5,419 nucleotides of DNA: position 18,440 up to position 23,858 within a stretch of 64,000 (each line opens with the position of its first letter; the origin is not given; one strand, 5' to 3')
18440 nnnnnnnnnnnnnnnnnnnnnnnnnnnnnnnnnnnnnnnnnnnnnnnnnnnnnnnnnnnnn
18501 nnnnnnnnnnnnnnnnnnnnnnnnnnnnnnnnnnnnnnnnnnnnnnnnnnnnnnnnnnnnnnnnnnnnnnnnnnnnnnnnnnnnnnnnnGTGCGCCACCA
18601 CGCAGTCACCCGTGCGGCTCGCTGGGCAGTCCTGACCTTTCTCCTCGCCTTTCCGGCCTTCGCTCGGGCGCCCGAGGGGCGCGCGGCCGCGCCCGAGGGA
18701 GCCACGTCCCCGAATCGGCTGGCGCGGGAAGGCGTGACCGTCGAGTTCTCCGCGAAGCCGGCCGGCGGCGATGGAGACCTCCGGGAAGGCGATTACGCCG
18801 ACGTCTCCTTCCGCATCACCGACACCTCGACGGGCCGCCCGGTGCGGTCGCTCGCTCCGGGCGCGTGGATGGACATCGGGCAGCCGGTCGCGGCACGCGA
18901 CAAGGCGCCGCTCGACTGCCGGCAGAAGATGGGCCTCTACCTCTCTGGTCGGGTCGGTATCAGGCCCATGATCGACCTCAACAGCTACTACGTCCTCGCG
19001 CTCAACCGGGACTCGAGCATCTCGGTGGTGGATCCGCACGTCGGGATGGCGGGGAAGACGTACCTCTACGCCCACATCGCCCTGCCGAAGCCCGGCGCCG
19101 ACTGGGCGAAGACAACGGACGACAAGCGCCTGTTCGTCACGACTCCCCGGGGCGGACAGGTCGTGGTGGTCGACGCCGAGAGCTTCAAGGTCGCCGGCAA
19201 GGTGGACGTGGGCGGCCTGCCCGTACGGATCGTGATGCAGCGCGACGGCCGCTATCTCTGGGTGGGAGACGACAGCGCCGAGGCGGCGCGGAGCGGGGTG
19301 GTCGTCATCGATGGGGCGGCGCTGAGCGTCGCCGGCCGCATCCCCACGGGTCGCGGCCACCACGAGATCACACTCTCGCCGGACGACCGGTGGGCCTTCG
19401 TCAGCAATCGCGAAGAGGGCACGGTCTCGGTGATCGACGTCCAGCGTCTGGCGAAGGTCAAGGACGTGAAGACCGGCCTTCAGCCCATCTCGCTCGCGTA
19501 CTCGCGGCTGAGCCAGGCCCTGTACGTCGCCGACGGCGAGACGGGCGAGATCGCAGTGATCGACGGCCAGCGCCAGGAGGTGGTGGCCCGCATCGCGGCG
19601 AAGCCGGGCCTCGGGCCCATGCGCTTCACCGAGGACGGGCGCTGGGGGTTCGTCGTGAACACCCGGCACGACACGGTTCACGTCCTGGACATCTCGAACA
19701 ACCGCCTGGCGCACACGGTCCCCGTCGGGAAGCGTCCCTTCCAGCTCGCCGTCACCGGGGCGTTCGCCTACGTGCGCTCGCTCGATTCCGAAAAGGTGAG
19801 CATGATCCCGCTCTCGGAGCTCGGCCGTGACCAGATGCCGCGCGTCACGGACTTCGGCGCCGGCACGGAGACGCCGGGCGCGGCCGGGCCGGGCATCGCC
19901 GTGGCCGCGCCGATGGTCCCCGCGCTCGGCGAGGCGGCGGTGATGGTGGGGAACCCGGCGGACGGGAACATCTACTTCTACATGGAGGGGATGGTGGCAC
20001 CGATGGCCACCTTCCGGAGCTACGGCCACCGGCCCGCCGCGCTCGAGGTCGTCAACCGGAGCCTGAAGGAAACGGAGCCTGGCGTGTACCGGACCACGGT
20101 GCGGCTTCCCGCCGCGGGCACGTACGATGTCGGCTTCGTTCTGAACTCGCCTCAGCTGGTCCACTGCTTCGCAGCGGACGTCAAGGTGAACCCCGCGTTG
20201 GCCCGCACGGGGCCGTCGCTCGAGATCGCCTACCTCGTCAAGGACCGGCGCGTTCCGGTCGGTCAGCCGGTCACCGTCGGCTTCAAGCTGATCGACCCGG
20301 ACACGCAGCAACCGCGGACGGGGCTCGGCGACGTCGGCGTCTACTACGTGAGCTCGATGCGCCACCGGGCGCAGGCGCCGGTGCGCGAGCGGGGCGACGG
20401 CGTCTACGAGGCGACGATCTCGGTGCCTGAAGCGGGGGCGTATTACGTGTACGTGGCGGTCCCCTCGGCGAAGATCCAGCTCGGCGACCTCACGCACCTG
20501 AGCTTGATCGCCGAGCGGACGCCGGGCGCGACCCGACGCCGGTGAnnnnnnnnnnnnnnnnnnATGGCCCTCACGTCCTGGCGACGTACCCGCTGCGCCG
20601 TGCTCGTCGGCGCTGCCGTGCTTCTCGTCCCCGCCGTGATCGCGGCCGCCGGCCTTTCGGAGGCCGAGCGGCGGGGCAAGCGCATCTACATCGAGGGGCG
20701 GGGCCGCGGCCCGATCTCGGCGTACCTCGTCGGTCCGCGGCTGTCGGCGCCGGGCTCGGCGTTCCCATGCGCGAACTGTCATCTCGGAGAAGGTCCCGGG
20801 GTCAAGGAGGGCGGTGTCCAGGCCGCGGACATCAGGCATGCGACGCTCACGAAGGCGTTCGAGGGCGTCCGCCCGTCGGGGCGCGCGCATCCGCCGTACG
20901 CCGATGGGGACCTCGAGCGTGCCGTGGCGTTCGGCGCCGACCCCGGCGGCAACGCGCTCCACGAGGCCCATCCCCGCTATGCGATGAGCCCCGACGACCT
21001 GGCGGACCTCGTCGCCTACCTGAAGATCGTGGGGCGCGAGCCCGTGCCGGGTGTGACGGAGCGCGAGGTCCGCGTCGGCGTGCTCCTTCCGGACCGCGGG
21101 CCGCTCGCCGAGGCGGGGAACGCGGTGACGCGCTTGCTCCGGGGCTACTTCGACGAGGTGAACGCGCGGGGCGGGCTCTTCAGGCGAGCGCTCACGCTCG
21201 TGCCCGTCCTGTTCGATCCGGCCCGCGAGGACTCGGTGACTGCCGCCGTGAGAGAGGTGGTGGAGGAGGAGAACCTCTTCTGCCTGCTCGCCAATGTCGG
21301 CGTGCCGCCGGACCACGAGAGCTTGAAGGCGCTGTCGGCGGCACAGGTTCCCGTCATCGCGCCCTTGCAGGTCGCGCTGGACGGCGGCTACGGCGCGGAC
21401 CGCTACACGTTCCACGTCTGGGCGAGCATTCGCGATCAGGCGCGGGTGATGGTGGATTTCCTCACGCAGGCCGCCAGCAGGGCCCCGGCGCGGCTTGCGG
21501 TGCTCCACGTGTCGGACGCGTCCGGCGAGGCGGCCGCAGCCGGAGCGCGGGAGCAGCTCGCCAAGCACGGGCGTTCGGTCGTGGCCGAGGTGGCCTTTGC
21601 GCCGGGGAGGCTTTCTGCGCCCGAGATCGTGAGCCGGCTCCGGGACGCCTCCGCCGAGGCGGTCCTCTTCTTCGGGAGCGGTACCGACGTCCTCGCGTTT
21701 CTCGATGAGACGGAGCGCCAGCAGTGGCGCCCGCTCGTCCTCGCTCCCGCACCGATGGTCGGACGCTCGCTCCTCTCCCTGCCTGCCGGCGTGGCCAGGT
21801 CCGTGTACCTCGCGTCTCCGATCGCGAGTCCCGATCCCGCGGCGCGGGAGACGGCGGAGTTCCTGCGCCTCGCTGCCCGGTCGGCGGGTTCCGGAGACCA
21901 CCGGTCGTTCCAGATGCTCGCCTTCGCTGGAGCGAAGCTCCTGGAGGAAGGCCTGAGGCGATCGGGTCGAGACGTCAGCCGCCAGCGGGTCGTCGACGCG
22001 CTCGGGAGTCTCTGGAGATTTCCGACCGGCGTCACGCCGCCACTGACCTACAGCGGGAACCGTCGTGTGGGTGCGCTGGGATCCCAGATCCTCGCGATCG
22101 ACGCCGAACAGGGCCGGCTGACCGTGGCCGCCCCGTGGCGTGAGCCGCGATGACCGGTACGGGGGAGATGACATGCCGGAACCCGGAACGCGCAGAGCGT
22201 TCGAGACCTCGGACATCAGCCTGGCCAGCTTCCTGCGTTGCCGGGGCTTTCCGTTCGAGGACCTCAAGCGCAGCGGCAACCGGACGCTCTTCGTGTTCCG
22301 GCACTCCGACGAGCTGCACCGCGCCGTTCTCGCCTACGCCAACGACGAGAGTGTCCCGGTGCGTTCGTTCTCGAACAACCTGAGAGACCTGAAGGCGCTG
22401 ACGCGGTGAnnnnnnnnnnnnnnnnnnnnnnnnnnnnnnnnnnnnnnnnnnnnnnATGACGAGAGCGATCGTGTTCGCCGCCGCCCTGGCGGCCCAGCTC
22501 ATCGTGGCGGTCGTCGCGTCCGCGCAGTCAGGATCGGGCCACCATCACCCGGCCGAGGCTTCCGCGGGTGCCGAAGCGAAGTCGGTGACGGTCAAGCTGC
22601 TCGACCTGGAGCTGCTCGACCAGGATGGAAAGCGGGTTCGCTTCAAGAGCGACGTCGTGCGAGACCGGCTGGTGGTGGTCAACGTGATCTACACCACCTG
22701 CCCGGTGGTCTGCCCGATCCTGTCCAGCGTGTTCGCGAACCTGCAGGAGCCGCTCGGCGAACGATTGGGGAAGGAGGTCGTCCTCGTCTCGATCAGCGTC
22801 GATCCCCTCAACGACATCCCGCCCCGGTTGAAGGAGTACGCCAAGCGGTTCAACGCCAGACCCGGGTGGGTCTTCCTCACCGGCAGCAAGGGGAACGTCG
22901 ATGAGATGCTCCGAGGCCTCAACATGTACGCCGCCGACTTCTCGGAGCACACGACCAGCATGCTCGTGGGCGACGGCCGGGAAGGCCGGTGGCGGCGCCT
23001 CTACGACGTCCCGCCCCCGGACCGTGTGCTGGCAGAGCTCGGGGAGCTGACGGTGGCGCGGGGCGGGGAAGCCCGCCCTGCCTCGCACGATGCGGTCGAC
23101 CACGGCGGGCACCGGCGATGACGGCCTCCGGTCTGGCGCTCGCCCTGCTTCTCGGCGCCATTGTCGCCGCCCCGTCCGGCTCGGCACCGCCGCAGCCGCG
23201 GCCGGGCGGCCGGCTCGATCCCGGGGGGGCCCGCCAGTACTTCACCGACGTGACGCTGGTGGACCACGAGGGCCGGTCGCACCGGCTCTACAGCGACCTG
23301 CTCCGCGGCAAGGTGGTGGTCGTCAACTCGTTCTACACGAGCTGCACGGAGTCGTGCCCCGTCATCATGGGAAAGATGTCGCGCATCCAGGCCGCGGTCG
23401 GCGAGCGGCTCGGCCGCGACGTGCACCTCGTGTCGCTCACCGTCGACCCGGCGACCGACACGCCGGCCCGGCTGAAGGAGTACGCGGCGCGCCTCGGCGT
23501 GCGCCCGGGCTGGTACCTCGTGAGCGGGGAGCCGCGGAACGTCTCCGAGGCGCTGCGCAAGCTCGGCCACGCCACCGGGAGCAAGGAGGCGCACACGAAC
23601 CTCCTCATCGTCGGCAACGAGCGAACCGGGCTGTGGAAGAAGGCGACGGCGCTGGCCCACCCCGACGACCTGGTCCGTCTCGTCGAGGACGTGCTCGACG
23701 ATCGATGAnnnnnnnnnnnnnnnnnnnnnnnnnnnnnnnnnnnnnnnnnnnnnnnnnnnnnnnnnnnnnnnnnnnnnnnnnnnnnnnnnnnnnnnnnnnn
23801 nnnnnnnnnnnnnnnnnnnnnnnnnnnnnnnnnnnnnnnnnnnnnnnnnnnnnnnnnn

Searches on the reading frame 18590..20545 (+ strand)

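Call 6: search_protein_families(library=pfam, proteins=[window:18590-20545:+], max_evalue=0.01)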
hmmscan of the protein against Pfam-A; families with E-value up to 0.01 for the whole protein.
window:18590-20545:+ (651 aa): 9 families
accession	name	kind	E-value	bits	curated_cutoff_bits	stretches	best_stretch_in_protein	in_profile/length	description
PF02239.22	Cytochrom_D1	-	1e-18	67.5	25.5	3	232-338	12-118/368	Cytochrome D1 heme domain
PF25174.1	Beta-prop_THOC3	-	7.5e-09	35.4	305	1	259-378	51-168/272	THOC3 beta-propeller domain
PF21783.3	YNCE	-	8.9e-08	32.3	27.1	1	177-336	166-323/339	YNCE-like beta-propeller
PF13115.11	YtkA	-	8.3e-07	30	25.9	0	490-514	59-82/85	YtkA-like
PF10282.15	Lactonase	-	1e-06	28.6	21.7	1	255-325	244-319/344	Lactonase, 7-bladed beta-propeller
PF05751.16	FixH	-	0.00034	21.1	23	0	562-623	74-135/150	FixH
PF07433.17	DUF1513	-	0.00084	18.9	27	0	173-206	223-256/304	Protein of unknown function (DUF1513)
PF00630.25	Filamin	-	0.0023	19.1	26.9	0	556-628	18-86/93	Filamin/ABP280 repeat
PF23414.1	Beta-prop_EML_2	-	0.0033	17.3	90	0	177-298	8-125/266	Echinoderm microtubule-associated protein second beta-propeller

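Call 7: search_protein_families(library=ncbifam, proteins=[window:18590-20545:+], max_evalue=0.01)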
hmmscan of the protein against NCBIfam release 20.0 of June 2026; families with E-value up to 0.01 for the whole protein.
window:18590-20545:+ (651 aa): 10 families
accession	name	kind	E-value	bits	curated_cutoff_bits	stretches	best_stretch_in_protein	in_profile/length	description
TIGR03866.1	PQQ_ABC_repeats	subfamily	2.3e-26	92.6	287.3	2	175-349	7-177/310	PQQ-dependent catabolism-associated beta-propeller protein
TIGR02276.1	beta_rpt_yvtn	repeat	3e-26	91.1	27.85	3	354-389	7-42/42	beta-propeller repeat protein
NF052340.1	hydrazine_beta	equivalog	1.4e-23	83.6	560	3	175-295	41-159/372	hydrazine synthase subunit beta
NF052460.1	L-NosZ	equivalog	2.3e-20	72.6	700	2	141-357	64-276/480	clade III lactonase-type nitrous-oxide reductase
NF052342.1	hydrazine_BC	exception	1.3e-16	59.9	1250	3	236-314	62-140/690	hydrazine synthase subunit beta-gamma fusion subunit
NF052280.1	7_blade_YncE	equivalog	7.2e-13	48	400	2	237-314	240-316/338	7-bladed beta-propeller protein YncE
NF048007.1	MmpL3Stblzr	equivalog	1.6e-10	40.7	600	1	178-326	191-336/366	MmpL3/TtfA transport complex stabilizer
NF038015.2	AztD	exception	6.5e-06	25.1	400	0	175-216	312-353/356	zinc metallochaperone AztD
NF038117.1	choice_anch_I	subfamily_domain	0.0008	18.4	300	0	188-331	74-209/458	choice-of-anchor I family protein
TIGR04244.1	nitrous_NosZ_RR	equivalog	0.0073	14.9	625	0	235-295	292-355/627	TAT-dependent nitrous-oxide reductase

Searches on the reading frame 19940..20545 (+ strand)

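Call 71: search_protein_families(library=pfam, proteins=[window:19940-20545:+], max_evalue=5)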
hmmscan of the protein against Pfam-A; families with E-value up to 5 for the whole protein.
window:19940-20545:+ (201 aa): 8 families
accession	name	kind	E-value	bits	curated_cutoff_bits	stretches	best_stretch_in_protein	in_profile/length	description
PF13115.11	YtkA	-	8e-08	33.3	25.9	2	40-64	59-82/85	YtkA-like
PF05751.16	FixH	-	4.2e-05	24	23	2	112-173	74-135/150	FixH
PF00630.25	Filamin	-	0.00034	21.8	26.9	1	97-179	17-87/93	Filamin/ABP280 repeat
PF22058.2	X25_BaPul_like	-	0.0026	18.2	27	1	147-174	26-52/87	Pullulanase X25 domain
PF09134.16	Invasin_D3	-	0.0076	17.2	33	1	144-176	51-84/98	Invasin, domain 3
PF24318.1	DUF7490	-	0.023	14.8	27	1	148-174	62-88/106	Domain of unknown function (DUF7490)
PF18573.7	BclA_C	-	0.026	14.9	38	0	50-84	36-69/128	BclA C-terminal domain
PF04151.21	PPC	-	0.38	12.1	25.9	0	159-172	55-68/70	Bacterial pre-peptidase C-terminal domain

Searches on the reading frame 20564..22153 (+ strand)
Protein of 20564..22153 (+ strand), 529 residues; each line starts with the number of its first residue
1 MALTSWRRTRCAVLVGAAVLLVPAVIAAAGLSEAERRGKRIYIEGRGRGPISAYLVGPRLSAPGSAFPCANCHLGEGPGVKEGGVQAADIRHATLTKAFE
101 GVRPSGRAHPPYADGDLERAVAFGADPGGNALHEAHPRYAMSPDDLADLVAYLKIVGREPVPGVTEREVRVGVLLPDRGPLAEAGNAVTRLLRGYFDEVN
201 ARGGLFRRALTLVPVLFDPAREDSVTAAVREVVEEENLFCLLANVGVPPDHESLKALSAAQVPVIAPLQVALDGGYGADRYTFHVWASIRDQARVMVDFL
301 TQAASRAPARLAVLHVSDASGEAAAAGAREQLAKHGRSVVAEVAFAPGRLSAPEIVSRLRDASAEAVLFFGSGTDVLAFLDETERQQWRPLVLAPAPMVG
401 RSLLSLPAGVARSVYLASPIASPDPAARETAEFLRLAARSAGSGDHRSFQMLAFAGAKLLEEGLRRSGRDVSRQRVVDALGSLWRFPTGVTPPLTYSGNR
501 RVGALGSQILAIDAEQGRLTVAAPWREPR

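Call 6: search_protein_families(library=pfam, proteins=[window:20564-22153:+], max_evalue=0.01)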
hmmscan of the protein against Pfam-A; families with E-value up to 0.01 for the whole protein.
window:20564-22153:+ (529 aa): 2 families
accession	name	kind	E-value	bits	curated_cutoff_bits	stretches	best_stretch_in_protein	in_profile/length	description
PF13458.12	Peripla_BP_6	-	2e-35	123.5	31.7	1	168-494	1-320/343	Periplasmic binding protein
PF00034.26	Cytochrom_C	-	0.0071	18.1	21.3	0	69-154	12-87/90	Cytochrome c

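Call 7: search_protein_families(library=ncbifam, proteins=[window:20564-22153:+], max_evalue=0.01)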
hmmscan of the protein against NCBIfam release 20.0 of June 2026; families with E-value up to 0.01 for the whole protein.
window:20564-22153:+ (529 aa): 1 family
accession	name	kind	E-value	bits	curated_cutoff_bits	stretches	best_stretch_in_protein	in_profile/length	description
NF011933.0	PRK15404.1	subfamily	8.8e-07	28.3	477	1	166-478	24-328/370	high-affinity branched-chain amino acid ABC transporter substrate-binding protein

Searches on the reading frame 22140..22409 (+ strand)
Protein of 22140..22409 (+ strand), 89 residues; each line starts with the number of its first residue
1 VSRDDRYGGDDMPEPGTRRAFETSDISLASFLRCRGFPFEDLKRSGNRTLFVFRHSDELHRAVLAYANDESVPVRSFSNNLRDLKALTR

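Call 58: search_protein_families(library=pfam, proteins=[window:22140-22409:+], max_evalue=0.01)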
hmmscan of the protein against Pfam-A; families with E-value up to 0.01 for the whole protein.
window:22140-22409:+ (89 aa): 1 family
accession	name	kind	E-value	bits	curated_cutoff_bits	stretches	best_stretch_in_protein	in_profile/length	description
PF18903.5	DUF5659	-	3.2e-13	49.8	23.6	1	19-87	2-72/75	Domain of unknown function (DUF5659)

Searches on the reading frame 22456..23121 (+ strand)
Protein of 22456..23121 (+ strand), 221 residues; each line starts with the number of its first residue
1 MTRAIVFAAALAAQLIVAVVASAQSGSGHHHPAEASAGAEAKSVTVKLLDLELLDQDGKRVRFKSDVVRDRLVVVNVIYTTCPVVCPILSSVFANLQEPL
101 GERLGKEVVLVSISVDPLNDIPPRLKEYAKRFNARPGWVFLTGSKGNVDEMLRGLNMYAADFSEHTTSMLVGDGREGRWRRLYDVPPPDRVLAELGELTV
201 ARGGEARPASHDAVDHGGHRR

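Call 6: search_protein_families(library=pfam, proteins=[window:22456-23121:+], max_evalue=0.01)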
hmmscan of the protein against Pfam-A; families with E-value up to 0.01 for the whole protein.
window:22456-23121:+ (221 aa): 1 family
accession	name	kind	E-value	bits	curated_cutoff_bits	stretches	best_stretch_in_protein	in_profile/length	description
PF02630.20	SCO1-SenC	-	2e-18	67.1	22.8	1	52-167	5-115/134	SCO1/SenC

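Call 7: search_protein_families(library=ncbifam, proteins=[window:22456-23121:+], max_evalue=0.01)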
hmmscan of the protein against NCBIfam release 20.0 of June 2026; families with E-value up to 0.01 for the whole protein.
window:22456-23121:+ (221 aa): 0 families

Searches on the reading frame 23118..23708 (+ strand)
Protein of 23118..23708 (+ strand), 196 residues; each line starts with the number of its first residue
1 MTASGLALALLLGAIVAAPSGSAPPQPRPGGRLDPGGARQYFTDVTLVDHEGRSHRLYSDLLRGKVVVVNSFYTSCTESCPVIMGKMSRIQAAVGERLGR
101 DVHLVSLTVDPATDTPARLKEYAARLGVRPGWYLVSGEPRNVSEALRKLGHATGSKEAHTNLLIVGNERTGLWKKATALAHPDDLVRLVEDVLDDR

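Call 6: search_protein_families(library=pfam, proteins=[window:23118-23708:+], max_evalue=0.01)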
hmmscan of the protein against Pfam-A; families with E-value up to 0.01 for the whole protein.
window:23118-23708:+ (196 aa): 2 families
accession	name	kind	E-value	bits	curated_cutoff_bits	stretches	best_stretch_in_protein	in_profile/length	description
PF02630.20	SCO1-SenC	-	1.3e-18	67.7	22.8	1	46-153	5-107/134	SCO1/SenC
PF00578.27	AhpC-TSA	-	7.7e-05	23.1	26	1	42-146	5-98/124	AhpC/TSA family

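Call 7: search_protein_families(library=ncbifam, proteins=[window:23118-23708:+], max_evalue=0.01)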
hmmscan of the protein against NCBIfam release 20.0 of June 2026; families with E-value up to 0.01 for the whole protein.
window:23118-23708:+ (196 aa): 1 family
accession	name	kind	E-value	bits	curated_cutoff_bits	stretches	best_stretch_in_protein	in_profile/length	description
NF047696.1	ThlDiSintTplARhiz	equivalog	0.0046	16.8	230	1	40-154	75-180/219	thiol:disulfide interchange protein TlpA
